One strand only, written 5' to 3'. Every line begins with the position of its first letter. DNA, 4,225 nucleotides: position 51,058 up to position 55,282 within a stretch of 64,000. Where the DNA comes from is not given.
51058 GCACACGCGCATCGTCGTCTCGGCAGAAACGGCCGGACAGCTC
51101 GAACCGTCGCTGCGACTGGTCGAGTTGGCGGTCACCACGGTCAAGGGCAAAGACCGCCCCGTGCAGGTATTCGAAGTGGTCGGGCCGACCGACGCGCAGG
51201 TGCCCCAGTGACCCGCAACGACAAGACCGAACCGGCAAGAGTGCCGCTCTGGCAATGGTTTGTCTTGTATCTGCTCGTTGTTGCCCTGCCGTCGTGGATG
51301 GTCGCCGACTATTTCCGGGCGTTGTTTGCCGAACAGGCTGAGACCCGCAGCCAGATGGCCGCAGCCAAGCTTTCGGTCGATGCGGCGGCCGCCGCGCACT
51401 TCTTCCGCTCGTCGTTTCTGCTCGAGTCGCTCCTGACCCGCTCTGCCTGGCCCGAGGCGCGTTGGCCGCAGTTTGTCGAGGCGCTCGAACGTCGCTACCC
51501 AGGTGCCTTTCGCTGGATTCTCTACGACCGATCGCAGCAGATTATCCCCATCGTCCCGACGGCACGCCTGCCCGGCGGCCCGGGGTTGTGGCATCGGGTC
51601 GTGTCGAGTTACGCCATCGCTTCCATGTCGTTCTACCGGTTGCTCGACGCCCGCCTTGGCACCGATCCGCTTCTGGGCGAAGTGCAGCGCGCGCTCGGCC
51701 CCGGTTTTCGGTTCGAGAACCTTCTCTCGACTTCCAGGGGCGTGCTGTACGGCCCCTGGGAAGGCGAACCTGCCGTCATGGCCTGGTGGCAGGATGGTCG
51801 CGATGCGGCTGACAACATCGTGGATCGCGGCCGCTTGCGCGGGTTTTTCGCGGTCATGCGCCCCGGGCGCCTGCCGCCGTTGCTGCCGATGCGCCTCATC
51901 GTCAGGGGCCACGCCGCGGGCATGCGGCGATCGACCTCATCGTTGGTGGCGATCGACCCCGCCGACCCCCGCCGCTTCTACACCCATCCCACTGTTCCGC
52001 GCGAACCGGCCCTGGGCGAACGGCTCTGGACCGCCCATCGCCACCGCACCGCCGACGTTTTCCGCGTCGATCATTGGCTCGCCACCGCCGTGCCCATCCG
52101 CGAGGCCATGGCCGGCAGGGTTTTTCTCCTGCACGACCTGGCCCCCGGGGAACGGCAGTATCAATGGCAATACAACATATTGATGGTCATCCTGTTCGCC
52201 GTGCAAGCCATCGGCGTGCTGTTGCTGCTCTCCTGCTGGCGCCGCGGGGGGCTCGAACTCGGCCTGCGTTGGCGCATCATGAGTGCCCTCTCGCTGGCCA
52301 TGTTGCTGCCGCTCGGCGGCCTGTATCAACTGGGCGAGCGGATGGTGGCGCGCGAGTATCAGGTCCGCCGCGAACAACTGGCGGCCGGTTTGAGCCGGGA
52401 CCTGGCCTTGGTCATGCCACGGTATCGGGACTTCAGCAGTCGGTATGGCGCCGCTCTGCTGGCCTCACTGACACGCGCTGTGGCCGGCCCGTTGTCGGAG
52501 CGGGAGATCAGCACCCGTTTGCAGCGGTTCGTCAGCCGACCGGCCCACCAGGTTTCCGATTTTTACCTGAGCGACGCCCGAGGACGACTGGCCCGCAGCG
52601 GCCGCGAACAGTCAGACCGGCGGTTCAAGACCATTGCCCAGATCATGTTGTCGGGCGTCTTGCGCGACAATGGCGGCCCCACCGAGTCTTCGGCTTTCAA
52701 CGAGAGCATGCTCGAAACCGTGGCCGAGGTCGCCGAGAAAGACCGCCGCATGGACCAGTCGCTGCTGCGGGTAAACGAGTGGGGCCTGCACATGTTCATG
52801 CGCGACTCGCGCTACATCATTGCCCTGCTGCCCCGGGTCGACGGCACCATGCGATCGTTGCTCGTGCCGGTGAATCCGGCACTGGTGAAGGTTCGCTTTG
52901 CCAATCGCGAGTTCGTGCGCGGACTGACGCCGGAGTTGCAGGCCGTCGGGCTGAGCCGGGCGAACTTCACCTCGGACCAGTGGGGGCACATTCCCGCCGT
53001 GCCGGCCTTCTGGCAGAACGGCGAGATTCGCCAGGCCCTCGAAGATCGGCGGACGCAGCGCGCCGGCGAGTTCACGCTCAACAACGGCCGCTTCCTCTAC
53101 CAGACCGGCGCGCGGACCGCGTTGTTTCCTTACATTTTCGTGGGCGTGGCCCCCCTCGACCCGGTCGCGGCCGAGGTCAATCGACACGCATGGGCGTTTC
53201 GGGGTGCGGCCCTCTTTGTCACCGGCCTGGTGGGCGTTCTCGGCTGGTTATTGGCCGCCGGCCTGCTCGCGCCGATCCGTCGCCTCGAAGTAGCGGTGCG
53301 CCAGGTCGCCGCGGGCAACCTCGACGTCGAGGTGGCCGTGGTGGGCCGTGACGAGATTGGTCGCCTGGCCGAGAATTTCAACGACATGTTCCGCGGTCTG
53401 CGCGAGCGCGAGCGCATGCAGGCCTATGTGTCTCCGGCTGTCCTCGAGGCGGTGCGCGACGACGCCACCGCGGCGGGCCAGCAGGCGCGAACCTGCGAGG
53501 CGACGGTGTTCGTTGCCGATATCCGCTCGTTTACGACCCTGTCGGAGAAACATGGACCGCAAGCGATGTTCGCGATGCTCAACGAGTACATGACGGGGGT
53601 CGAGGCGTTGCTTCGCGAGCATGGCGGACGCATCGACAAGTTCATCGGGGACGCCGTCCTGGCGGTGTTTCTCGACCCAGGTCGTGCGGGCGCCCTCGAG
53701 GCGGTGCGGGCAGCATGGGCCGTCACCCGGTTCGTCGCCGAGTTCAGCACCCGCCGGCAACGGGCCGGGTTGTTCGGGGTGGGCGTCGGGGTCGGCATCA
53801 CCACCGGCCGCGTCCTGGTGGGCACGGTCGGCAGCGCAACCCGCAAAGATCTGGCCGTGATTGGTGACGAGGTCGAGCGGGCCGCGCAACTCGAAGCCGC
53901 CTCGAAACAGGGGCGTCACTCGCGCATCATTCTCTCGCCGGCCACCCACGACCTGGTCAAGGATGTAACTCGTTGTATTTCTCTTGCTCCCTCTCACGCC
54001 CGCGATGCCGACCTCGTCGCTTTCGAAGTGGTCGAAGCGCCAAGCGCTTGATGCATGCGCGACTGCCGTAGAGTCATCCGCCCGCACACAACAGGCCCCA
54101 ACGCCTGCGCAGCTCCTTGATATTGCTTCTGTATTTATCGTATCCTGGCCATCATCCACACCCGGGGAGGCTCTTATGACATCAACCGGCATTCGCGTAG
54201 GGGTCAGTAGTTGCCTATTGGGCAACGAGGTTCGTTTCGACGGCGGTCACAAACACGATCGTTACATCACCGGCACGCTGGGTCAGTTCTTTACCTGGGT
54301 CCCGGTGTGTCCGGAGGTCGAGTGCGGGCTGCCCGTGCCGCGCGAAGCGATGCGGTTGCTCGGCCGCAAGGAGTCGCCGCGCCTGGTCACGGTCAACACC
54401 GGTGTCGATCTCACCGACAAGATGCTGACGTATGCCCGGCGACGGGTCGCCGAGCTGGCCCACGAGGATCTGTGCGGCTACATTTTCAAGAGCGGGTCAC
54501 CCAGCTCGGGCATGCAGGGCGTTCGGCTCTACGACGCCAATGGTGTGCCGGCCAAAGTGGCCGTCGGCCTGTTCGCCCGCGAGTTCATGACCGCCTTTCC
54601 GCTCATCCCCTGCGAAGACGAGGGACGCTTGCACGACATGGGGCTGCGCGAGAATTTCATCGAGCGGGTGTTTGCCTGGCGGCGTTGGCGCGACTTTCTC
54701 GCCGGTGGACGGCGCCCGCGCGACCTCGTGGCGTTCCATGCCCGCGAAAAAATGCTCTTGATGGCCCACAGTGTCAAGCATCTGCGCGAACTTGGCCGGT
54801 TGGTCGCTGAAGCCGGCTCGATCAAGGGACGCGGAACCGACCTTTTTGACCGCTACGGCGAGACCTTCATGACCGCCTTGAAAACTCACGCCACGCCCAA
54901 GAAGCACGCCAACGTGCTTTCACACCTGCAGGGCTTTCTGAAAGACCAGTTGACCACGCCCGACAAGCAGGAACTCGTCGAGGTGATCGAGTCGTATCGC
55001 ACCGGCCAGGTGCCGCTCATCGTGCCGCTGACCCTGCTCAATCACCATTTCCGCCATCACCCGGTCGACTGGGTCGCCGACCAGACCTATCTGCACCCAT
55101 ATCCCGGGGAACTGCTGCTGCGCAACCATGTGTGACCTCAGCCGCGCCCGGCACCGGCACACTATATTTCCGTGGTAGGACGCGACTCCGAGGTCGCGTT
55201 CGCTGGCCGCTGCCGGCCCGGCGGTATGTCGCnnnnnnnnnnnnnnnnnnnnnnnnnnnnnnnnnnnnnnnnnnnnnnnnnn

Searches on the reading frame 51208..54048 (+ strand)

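Call 51: search_protein_families(library=pfam, proteins=[window:51208-54048:+], max_evalue=0.001)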
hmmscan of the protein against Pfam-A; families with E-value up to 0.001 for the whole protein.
window:51208-54048:+ (947 aa): 2 families
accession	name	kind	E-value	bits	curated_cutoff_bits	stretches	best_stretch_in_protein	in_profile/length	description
PF00211.25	Guanylate_cyc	-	3.1e-16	59.9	21.9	1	761-918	5-156/183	Adenylate and Guanylate cyclase catalytic domain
PF00672.30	HAMP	-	4.1e-15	56.3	25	1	682-733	2-53/53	HAMP domain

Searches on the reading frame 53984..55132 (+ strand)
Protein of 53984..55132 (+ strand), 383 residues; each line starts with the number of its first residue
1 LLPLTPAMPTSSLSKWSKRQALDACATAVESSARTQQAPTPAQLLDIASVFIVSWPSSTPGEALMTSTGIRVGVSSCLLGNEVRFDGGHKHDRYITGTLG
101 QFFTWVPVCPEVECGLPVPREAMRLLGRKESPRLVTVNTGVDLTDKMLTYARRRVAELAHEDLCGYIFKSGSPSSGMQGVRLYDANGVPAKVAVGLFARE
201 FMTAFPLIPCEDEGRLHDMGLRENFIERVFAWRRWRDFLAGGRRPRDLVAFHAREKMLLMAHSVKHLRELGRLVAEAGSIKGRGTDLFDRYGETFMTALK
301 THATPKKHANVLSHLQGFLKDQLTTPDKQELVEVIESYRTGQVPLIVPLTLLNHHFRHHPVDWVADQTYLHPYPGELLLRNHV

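Call 51: search_protein_families(library=pfam, proteins=[window:53984-55132:+], max_evalue=0.001)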
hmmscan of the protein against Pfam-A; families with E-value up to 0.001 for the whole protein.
window:53984-55132:+ (383 aa): 2 families
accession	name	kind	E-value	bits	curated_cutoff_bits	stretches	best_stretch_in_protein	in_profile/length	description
PF08349.16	DUF1722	-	3.5e-41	140.6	22.5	1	256-374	1-117/117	Protein of unknown function (DUF1722)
PF04463.17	2-thiour_desulf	-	1.1e-38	132.8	34.7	1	72-213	1-141/141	2-thiouracil desulfurase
